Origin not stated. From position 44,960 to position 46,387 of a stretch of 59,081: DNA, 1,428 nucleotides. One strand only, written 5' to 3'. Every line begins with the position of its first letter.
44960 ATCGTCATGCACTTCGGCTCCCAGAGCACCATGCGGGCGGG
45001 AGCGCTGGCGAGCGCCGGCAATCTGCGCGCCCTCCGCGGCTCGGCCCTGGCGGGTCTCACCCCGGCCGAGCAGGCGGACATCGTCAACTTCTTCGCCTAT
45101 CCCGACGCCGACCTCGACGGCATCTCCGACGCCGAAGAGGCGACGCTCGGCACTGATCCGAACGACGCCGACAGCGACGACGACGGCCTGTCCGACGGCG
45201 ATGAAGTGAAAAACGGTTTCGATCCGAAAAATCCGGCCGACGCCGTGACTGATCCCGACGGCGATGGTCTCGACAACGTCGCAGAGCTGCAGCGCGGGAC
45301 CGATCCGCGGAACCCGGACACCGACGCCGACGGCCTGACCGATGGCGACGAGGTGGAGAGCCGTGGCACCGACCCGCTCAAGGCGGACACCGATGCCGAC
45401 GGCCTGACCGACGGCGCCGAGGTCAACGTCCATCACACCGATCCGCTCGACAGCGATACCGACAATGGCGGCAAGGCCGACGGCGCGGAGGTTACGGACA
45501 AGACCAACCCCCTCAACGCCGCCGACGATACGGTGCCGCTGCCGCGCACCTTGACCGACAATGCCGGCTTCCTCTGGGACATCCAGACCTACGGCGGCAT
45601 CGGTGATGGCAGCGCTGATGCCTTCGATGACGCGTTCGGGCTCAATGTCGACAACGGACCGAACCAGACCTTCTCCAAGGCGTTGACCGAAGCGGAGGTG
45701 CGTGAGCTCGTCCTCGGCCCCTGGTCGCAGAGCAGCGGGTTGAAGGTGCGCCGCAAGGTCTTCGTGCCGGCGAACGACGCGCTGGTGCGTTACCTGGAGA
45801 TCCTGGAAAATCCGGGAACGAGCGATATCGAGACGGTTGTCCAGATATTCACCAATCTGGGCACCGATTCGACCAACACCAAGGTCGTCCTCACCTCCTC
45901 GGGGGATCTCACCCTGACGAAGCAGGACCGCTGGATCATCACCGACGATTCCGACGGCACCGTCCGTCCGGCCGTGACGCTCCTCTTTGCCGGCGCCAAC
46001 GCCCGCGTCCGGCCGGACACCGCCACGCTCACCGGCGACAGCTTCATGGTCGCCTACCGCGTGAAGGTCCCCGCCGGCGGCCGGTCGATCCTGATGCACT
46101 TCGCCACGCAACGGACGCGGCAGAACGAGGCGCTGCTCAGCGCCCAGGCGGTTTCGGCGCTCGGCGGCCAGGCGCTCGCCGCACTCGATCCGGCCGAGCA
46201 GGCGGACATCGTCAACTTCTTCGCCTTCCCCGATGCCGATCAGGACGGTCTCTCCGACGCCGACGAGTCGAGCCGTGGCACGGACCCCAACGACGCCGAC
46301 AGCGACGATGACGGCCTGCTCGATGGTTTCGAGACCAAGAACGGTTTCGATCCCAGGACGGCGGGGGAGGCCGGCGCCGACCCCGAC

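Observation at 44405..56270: Ten copies of an unrecognised ~240-aa domain, six of them in a regular ~380-codon super-repeat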

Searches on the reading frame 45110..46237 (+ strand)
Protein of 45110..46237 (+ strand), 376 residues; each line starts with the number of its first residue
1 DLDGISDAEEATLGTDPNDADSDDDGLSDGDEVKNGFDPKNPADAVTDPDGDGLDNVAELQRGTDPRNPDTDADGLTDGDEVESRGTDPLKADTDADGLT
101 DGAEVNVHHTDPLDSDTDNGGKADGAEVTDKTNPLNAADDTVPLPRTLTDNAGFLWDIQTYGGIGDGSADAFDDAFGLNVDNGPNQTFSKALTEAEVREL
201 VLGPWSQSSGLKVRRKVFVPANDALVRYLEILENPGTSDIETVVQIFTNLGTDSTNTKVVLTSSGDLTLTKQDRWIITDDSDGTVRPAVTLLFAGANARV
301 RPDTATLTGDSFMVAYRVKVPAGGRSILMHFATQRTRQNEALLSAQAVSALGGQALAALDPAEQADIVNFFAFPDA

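Call 61: predict_structure(alignment_id=A4)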
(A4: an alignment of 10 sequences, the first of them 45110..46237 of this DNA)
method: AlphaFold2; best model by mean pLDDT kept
length: 376 residues; sequences in the alignment: 10
mean_pLDDT: 89.9   pTM: 0.71
mean pLDDT of the five models: 89.9, 88.8, 88.7, 87.3, 85.2
residues with pLDDT >= 90: 256; 70-90: 106; 50-70: 12; < 50: 2
segments of 3 or more residues with pLDDT < 50: none
pLDDT, mean of each block of 10 residues (from residue 1): 90 93 93 91 93 94 94 97 96 96 97 92 89 88 90 92 89 91 85 77 91 92 88 97 94 78 94 91 74 91 92 96 96 90 89 79 89 57
secondary structure, 60 per line:
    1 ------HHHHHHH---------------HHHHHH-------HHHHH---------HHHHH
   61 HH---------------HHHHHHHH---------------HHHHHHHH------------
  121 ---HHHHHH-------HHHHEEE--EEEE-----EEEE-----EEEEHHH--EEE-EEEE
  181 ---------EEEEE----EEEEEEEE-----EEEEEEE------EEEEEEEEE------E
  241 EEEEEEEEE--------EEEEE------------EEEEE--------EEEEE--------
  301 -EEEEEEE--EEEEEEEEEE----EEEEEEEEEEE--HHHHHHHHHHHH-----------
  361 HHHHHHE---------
elements in order: H7-13 H29-34 H42-46 H56-62 H78-85 H101-108 H124-129 H137-140 E141-143 E146-149 E155-158 E164-167 E173-175 E177-180 E190-194 E199-206 E212-218 E225-233 E240-249 E258-262 E275-279 E288-292 E302-308 E311-320 E325-335 H338-349 H361-366
